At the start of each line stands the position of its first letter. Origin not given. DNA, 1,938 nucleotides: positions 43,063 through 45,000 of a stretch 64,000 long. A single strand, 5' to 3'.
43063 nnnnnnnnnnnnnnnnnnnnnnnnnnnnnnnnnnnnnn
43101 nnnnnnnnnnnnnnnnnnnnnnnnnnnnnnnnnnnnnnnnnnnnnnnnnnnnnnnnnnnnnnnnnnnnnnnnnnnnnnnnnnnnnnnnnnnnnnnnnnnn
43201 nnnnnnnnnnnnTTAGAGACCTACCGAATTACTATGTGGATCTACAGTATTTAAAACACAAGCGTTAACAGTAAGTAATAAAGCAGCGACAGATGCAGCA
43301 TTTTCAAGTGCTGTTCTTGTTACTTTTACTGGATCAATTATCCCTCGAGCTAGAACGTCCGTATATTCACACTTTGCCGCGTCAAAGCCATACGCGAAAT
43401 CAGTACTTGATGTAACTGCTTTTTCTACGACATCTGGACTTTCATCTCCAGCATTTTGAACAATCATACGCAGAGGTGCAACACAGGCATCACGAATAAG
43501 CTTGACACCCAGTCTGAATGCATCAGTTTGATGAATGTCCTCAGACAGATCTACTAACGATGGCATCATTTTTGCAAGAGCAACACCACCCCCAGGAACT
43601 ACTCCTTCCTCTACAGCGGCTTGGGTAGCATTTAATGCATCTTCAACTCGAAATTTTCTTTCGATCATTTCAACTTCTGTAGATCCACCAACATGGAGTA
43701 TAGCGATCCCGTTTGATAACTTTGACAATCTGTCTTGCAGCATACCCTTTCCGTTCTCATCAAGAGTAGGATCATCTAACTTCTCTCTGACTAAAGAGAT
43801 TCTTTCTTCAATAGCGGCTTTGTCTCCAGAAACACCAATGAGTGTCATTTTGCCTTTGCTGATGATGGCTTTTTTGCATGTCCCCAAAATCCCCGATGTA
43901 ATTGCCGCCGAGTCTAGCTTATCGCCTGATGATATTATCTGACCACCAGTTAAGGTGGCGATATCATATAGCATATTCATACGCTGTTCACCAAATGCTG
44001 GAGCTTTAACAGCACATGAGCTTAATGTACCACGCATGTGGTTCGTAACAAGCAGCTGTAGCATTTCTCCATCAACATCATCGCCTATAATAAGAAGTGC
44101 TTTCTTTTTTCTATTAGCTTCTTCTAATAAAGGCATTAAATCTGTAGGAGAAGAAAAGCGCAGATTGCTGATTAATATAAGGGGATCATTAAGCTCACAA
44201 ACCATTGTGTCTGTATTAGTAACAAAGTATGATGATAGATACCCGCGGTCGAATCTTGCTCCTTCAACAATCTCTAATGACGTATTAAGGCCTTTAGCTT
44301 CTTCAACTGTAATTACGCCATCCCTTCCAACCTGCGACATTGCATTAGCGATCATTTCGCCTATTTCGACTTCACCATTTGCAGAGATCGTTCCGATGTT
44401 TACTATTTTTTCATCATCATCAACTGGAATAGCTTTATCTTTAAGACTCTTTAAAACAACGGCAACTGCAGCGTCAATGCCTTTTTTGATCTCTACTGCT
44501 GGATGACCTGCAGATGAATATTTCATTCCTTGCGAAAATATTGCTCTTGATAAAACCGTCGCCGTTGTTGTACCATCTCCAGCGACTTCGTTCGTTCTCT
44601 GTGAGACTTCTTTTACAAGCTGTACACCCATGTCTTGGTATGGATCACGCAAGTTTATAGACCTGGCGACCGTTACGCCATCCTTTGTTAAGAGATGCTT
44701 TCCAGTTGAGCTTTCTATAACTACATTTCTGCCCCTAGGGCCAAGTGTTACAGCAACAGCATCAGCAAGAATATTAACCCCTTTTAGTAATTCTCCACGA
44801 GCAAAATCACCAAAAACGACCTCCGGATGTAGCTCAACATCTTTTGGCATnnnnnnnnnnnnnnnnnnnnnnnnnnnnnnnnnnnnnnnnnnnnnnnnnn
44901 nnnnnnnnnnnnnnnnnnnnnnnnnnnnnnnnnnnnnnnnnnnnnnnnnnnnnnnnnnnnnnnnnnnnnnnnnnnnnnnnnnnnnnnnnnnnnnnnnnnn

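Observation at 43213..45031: GroEL chaperonin with an overlapping 59-aa GroES-like ORF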

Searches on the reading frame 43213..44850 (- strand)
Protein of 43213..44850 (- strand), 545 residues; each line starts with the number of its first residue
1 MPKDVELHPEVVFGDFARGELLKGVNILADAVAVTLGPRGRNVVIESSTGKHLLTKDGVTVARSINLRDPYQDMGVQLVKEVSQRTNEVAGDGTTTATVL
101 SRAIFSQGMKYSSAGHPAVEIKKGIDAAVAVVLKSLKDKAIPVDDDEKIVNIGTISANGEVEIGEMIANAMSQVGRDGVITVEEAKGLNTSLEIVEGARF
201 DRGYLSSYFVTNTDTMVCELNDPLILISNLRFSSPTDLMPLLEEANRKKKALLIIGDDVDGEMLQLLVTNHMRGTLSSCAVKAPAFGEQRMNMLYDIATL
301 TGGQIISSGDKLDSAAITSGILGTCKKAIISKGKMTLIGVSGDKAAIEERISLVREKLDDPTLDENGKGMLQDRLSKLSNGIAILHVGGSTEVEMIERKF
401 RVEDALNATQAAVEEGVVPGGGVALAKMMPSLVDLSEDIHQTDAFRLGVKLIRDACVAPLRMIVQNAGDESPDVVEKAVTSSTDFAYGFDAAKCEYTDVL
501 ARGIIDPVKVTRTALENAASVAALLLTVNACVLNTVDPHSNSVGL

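Call 3: search_protein_families(library=pfam, proteins=[window:43213-44850:-], max_evalue=1)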
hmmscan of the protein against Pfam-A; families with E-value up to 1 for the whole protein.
window:43213-44850:- (545 aa): 1 family
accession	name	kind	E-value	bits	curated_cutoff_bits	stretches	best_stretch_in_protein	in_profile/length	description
PF00118.29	Cpn60_TCP1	-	1.7e-65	222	34.3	1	28-532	1-486/490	TCP-1/cpn60 chaperonin family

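Call 4: search_protein_families(library=phrogs, proteins=[window:43213-44850:-], max_evalue=1)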
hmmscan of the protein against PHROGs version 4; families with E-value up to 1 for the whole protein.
window:43213-44850:- (545 aa): 1 family
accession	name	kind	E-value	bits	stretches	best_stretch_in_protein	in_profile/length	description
phrog_5725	-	other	3.4e-153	512.1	1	10-535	6-534/540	chaperonin groEL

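Call 7: find_related_loci(query=window:43213-44850:-, collection=viral_contigs, flank=4000)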
Query window:43213-44850:- (545 aa) in viral_contigs; peptide patterns used: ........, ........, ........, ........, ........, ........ (x = any residue, [..] = any of these).
41 stretches matched a pattern; 37 encode a relative of the query (tblastn E <= 1e-3); 37 distinct loci.
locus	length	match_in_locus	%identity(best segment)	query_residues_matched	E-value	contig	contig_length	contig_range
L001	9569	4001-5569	46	11-533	2e-144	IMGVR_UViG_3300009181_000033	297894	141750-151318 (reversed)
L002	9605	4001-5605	45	10-544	3e-135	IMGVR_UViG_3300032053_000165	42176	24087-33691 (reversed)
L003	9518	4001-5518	43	21-533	4e-129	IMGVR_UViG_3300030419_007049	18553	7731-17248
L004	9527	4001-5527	43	20-535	2e-127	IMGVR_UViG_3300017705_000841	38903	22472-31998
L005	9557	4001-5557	48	10-534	7e-153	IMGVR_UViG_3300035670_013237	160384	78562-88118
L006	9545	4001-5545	42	13-533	3e-125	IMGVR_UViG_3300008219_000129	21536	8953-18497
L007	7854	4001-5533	42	20-535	1e-123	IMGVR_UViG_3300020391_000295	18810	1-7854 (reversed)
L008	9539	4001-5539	43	20-537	2e-122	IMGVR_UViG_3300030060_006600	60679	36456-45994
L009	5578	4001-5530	41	20-535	2e-122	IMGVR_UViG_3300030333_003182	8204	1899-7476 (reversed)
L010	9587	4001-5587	41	18-543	1e-122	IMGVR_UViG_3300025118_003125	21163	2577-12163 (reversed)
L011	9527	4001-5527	40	20-535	3e-121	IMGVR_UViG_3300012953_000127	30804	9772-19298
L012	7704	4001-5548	43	21-537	2e-118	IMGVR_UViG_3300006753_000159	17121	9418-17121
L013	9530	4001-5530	41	18-534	3e-117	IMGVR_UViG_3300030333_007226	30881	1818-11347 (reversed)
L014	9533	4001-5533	42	20-537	9e-117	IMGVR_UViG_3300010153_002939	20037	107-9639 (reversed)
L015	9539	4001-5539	42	20-539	6e-117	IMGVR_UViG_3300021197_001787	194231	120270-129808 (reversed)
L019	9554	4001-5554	39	3-533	5e-116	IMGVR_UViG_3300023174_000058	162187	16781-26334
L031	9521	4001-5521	38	20-533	8e-107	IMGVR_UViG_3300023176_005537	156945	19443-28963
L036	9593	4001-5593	37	3-534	3e-106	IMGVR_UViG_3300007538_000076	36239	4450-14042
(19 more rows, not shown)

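Call 42: search_dna_similar(query=window:43213-44850:-, collection=phages, mode=protein, max_evalue=1e-20, max_rows=60, rows=spread)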
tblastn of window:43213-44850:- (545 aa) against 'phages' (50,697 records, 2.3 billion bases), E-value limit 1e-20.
Records with a match: 211; places in all: 211; records where one place covers at least 80% of the query: 192.
Best place of each record, by identity: <60% 211.
By first word of the organism name: Vibrio 76; Flavobacterium 73; Cellulophaga 9; Bacillus 8; uncultured 7; Listeria 7; Bacteroides 6; Bacteriophage 5; Staphylococcus 4; Salmonella 3; and 8 more.
By host as written in the record: - 79; Flavobacterium sp. BAL314 68; Listeria monocytogenes 6; Flavobacterium sp. LMO8 4; Staphylococcus aureus 4; Cellulophaga sp. HaHa_2_95 4; Bacillus subtilis 4; Homo sapiens 2; and 33 more.
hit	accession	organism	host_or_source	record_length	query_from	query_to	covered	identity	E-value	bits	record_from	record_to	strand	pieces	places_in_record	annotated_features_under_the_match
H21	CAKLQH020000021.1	Acinetobacter phage MD-2021a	not known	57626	3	536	98%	48.9%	3e-135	439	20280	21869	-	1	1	groL: chaperonin Cpn60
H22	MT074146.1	Bacteroides phage SJC03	Bacteroides thetaiotaomicron VPI-5494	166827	7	540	98%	46.2%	2e-128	419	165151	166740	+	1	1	hypothetical protein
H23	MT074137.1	Bacteroides phage DAC16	Bacteroides thetaiotaomicron VPI-5485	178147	7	540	98%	46.0%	1e-128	420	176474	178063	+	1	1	hypothetical protein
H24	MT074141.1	Bacteroides phage DAC22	Bacteroides thetaiotaomicron VPI-5489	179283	7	540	98%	45.8%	5e-128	418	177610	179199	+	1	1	hypothetical protein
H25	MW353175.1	Flavobacterium phage vB_FspM_immuto_2-6A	Flavobacterium sp. LMO8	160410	5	538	98%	45.3%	5e-123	404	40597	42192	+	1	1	chaperonin GroEL | co-chaperonin GroES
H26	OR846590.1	Enterococcus phage Efs 1-1-1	Enterococcus faecalis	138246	7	540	98%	45.1%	1e-130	426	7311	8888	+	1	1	record has no annotation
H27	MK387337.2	Vibrio phage Va1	Vibrio alginolyticus NBRC 15630 = ATCC ...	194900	7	533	97%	45.2%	4e-123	404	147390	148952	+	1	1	chaperonin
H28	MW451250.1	Vibrio phage phiTY18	Vibrio parahaemolyticus TY18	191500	7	534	97%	44.7%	5e-123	404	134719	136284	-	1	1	record has no annotation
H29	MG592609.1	Vibrio phage 1.244.A._10N.261.54.C3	Vibrio sp. sp. F13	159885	4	532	97%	44.2%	3e-115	381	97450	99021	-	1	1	TCP-1/cpn60 chaperonin family protein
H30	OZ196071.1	Vibrio phage K447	Seawater and oysters mix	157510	3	544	99%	41.8%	6e-113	374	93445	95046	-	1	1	chaperonin groEL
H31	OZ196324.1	Vibrio phage K446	Seawater and oysters mix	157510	3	544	99%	41.8%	6e-113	374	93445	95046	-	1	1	chaperonin groEL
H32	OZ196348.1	Vibrio phage K388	Seawater and oysters mix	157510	3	544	99%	41.8%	6e-113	374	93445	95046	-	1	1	chaperonin groEL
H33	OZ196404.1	Vibrio phage K352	Seawater and oysters mix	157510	3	544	99%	41.8%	6e-113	374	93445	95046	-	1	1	chaperonin groEL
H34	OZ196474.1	Vibrio phage K489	Seawater and oysters mix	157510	3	544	99%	41.8%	6e-113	374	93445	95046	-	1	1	chaperonin groEL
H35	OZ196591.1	Vibrio phage K442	Seawater and oysters mix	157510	3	544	99%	41.8%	6e-113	374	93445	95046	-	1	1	chaperonin groEL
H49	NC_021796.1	Cellulophaga phage phi38:1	Cellulophaga baltica NN016038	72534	4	533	97%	37.0%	1e-80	281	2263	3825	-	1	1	chaperonin groEL | hypothetical protein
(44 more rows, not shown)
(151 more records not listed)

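Call 43: get_annotated_region(hit=H49, flank=2000)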
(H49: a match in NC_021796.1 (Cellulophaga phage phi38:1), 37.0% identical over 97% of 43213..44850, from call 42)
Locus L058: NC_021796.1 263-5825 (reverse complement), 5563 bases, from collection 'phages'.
description: Cellulophaga phage phi38:1, complete genome.
organism: Cellulophaga phage phi38:1 (NCBI taxid 1327977)
taxonomy: Viruses; Duplodnaviria; Heunggongvirae; Uroviricota; Caudoviricetes; Pervagoviridae; Callevirus; Callevirus phi38una
host: Cellulophaga baltica NN016038; source: seawater; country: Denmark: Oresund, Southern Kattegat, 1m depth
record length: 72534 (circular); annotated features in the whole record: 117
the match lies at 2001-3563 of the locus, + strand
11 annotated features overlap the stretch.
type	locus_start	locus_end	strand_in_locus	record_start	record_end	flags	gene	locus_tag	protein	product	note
CDS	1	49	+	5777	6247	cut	-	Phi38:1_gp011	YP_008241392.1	Holliday junction resolvase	-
CDS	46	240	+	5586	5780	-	-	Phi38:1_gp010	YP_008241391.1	hypothetical protein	-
CDS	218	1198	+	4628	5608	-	-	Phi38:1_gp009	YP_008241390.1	DNA polymerase exonuclease subunit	annotation based on sequence similarity to NCBI CCA83274, CDD cl10012, and Pfam PF13482.1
CDS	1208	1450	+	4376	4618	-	-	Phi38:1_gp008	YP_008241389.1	hypothetical protein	-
CDS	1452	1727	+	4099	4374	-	-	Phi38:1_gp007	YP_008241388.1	chaperonin Cpn10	annotation based on sequence similarity to CDD pfam00166 and Pfam PF00166.16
CDS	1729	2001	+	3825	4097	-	-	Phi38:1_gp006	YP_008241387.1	hypothetical protein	-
CDS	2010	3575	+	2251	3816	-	-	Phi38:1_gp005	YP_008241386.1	chaperonin groEL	annotation based on sequence similarity to NCBI YP_004844224, CDD cl02777, and Pfam PF00118.19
CDS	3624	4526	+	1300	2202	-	-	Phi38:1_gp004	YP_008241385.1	3'-5' exonuclease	annotation based on sequence similarity to NCBI ZP_08820154, CDD cl10012, and Pfam PF13482.1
CDS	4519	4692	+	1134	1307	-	-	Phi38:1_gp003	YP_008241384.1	hypothetical protein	-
CDS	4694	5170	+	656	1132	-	-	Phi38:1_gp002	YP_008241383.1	hypothetical protein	-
CDS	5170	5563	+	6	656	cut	-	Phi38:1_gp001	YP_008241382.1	hypothetical protein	-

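Call 44: get_annotated_region(hit=H27, flank=2000)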
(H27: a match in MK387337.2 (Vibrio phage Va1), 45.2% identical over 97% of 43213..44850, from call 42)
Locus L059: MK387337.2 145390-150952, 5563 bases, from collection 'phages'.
description: Vibrio phage Va1, complete genome.
organism: Vibrio phage Va1 (NCBI taxid 2508852)
taxonomy: Viruses; Duplodnaviria; Heunggongvirae; Uroviricota; Caudoviricetes
host: Vibrio alginolyticus NBRC 15630 = ATCC 17749; source: -; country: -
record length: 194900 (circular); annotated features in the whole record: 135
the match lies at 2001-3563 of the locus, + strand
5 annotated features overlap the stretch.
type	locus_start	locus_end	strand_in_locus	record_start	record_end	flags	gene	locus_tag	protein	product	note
CDS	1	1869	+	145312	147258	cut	-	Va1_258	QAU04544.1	tail sheath protein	gp18 tail sheath protein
CDS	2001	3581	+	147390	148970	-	-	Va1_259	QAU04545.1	chaperonin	chaperonin GroEL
CDS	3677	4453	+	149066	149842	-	-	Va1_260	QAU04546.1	tail tube protein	gp19 tail tube protein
CDS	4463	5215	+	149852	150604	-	-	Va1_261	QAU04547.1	putative tail tube protein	-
CDS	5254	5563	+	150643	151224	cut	-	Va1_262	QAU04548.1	putative tail tube protein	-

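Call 45: get_annotated_region(hit=H30, flank=2000)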
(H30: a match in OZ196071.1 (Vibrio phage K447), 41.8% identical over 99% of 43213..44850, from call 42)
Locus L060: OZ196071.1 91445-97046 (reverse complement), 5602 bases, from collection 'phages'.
description: Vibrio phage K447 genome assembly, chromosome: VPK447_1.
organism: Vibrio phage K447 (NCBI taxid 3105714)
taxonomy: Viruses
host: -; source: Seawater and oysters mix; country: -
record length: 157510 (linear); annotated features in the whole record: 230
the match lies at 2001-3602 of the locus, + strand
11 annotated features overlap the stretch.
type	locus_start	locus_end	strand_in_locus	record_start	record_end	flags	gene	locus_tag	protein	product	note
CDS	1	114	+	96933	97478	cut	-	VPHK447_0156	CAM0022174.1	hypothetical protein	-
CDS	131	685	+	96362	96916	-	-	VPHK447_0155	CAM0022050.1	hypothetical protein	-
CDS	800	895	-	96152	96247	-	-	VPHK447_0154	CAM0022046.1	hypothetical protein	-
CDS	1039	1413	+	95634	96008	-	-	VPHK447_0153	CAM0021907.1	hypothetical protein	-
CDS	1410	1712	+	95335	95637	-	-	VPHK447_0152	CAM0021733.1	hypothetical protein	-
CDS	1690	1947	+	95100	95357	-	-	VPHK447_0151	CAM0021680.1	hypothetical protein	-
CDS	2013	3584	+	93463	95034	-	-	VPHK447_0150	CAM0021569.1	chaperonin groEL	-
CDS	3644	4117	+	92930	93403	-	-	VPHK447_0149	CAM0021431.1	hypothetical protein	-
CDS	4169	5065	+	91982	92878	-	-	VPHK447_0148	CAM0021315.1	hypothetical protein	-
CDS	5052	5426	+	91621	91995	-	-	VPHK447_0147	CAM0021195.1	hypothetical protein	-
CDS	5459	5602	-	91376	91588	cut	-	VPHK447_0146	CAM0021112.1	hypothetical protein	-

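Call 46: get_annotated_region(hit=H25, flank=2000)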
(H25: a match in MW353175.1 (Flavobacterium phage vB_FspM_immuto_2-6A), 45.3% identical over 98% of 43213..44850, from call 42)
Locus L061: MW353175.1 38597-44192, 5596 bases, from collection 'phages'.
description: Flavobacterium phage vB_FspM_immuto_2-6A, complete genome.
organism: Flavobacterium phage vB_FspM_immuto_2-6A (NCBI taxid 2801477)
taxonomy: Viruses; Duplodnaviria; Heunggongvirae; Uroviricota; Caudoviricetes; Immutovirus; Immutovirus immuto
host: Flavobacterium sp. LMO8; source: Baltic Sea mesocosm; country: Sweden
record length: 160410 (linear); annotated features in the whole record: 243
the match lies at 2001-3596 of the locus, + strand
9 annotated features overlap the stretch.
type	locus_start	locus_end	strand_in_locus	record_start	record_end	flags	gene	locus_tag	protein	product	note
CDS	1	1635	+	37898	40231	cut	-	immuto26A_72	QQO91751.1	DNA polymerase family A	-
CDS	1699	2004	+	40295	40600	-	-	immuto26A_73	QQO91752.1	co-chaperonin GroES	Co-chaperonin GroES (HSP10), GroS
CDS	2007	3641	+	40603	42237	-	-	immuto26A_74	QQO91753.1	chaperonin GroEL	Chaperonin GroEL (HSP60 family), GroL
CDS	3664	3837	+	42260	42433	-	-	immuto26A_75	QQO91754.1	hypothetical protein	-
CDS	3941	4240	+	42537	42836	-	-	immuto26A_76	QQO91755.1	flagellar basal body-associated protein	Flagellar basal body-associated protein, FliL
CDS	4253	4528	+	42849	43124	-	-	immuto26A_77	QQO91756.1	hypothetical protein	-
CDS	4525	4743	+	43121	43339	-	-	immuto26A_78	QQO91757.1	Zn-finger protein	-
CDS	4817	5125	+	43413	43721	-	-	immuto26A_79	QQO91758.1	hypothetical protein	-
CDS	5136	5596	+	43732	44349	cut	-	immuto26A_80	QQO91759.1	putative chitinase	-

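Call 47: get_annotated_region(hit=H29, flank=2000)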
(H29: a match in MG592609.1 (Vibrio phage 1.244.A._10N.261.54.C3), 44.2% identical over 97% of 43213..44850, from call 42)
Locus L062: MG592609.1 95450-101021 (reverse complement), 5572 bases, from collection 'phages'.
description: Vibrio phage 1.244.A._10N.261.54.C3, partial genome.
organism: Vibrio phage 1.244.A._10N.261.54.C3 (NCBI taxid 1881412)
taxonomy: Viruses; Duplodnaviria; Heunggongvirae; Uroviricota; Caudoviricetes; Ackermannviridae
host: Vibrio sp. sp. F13; source: iron chloride precipitation of 0.2um-filtered seawater, resuspended in oxalate solution; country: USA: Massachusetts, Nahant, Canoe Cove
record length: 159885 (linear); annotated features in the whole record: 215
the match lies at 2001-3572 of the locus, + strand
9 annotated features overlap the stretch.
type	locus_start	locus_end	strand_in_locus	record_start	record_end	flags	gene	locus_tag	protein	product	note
CDS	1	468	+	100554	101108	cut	-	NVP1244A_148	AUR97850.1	hypothetical protein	NVP1244A_148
CDS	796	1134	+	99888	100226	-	-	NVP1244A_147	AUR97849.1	hypothetical protein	NVP1244A_147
CDS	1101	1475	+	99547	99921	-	-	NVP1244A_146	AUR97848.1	hypothetical protein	NVP1244A_146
CDS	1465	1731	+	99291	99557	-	-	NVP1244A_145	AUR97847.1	hypothetical protein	NVP1244A_145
CDS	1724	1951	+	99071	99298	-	-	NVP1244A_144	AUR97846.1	hypothetical protein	NVP1244A_144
CDS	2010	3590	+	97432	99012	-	-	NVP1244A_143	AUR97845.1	TCP-1/cpn60 chaperonin family protein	NVP1244A_143; aclame_best_match:protein:proph:171961; tara_best_match:OM-RGC.v1.001297999; ...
CDS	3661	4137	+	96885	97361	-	-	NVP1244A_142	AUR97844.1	hypothetical protein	NVP1244A_142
CDS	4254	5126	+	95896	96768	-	-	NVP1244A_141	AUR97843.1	hypothetical protein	NVP1244A_141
CDS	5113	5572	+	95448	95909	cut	-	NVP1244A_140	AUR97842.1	hypothetical protein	NVP1244A_140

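Call 84: search_protein_families(library=pfam, alignment_id=A2, max_evalue=1)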
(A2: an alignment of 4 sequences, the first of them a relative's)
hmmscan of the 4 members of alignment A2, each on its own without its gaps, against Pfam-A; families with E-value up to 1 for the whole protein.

A. member 1, L037:3656-3931:+ (92 aa): 2 families
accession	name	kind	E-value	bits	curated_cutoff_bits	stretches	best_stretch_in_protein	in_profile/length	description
PF08349.16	DUF1722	-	0.0099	16.6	22.5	1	34-77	46-88/117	Protein of unknown function (DUF1722)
PF10441.14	Urb2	-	0.048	14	27.1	1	39-74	169-205/209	Urb2/Npa2 family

B. families by the number of members that match (of 4 scanned): 7 families
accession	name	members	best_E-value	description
PF08349.16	DUF1722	2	0.0099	Protein of unknown function (DUF1722)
PF10441.14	Urb2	2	0.028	Urb2/Npa2 family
PF24370.1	DUF7526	1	0.0063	Family of unknown function (DUF7526)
PF18538.6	DUF5624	1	0.057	Domain of unknown function (DUF5624)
PF16872.10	putAbiC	1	0.084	Putative phage abortive infection protein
PF14132.11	DUF4299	1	0.2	Domain of unknown function (DUF4299)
PF12053.14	Par3_HAL_N_term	1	0.25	N-terminal of Par3 and HAL proteins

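Call 85: find_homologous_proteins(query=A2, max_evalue=0.001)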
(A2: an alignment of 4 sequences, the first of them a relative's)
Query A2 (4 sequences) (92 aa, profile of the alignment): 161 proteins with E <= 0.001 among 310 candidates; the best 120 are listed.
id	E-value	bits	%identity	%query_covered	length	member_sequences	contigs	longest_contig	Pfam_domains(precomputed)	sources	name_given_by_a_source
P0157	6.9e-42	159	100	100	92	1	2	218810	-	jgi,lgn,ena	-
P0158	1.8e-41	158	55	99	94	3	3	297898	-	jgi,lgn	-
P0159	1.1e-36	143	85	100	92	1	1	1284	-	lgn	-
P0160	4.6e-34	134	63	99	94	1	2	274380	-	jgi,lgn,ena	jgi:hypothetical protein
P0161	7.2e-34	134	66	100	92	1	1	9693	-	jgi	jgi:DNA topoisomerase IB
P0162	1.6e-33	133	62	99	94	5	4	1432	-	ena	-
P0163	9.5e-33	130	53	100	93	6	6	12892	-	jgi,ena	-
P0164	2.0e-32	129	59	99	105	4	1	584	-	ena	-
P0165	3.6e-32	128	55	96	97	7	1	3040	-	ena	-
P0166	4.7e-32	128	39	96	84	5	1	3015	-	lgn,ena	-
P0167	8.4e-32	127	57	97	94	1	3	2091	-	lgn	-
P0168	1.0e-31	127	53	100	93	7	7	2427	-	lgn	-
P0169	1.6e-31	126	54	100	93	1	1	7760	-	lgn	-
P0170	2.1e-31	126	55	99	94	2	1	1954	-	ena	-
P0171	2.4e-31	126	59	99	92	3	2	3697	-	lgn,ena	-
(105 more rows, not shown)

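Call 86: find_related_loci(query=A2, collection=viral_contigs, flank=3000)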
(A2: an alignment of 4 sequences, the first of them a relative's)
Query A2 (92 aa) in viral_contigs; peptide patterns used: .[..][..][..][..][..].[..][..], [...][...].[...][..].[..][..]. (x = any residue, [..] = any of these).
111 stretches matched a pattern; 4 encode a relative of the query (tblastn E <= 1e-3); 4 distinct loci.
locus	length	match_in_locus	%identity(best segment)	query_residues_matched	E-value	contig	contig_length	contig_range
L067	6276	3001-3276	100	1-92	3e-62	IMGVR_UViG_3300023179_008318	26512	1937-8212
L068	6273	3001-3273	55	1-91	6e-34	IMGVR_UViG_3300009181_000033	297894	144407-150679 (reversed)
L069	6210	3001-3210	47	22-89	1e-20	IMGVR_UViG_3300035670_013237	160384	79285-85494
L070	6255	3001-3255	39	3-92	2e-18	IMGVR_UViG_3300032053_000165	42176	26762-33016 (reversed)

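Call 95: search_protein_families(library=pfam, proteins=[L015:5738-6025:+, L008:6353-6643:+, L031:5876-6169:+, L036:5873-6127:+, L015:5482-5745:+, L008:6124-6357:+, L019:6259-6498:+, L004:6207-6443:+, L036:5604-5870:+, L001:5590-5805:+], max_evalue=1)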
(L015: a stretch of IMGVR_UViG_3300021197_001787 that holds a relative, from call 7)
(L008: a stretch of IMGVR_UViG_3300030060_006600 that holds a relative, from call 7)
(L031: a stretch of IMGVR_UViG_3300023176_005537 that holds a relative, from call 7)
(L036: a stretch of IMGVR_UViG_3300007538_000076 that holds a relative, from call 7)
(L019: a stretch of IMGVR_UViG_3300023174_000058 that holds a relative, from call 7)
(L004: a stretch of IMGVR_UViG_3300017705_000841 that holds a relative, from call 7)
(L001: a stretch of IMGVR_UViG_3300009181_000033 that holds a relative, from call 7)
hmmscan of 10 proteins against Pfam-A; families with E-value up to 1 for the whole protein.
L015:5738-6025:+ (96 aa): 0 families

L008:6353-6643:+ (97 aa): 0 families

L031:5876-6169:+ (98 aa): 0 families

L036:5873-6127:+ (85 aa): 0 families

L015:5482-5745:+ (88 aa): 0 families

L008:6124-6357:+ (78 aa): 0 families

L019:6259-6498:+ (80 aa): 1 family
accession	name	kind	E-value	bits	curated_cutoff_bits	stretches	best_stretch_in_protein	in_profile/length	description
PF01957.25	NfeD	-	0.014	16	29.1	1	41-70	10-41/57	NfeD-like C-terminal, partner-binding domain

L004:6207-6443:+ (79 aa): 0 families

L036:5604-5870:+ (89 aa): 2 families
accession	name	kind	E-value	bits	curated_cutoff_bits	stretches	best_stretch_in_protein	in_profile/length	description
PF12503.13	CMV_1a_C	-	0.0051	17.2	25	1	39-87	6-51/84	Cucumber mosaic virus 1a protein C terminal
PF16887.10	DUF5081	-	0.14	11.6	27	1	34-83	166-214/231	Domain of unknown function (DUF5081)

L001:5590-5805:+ (72 aa): 0 families
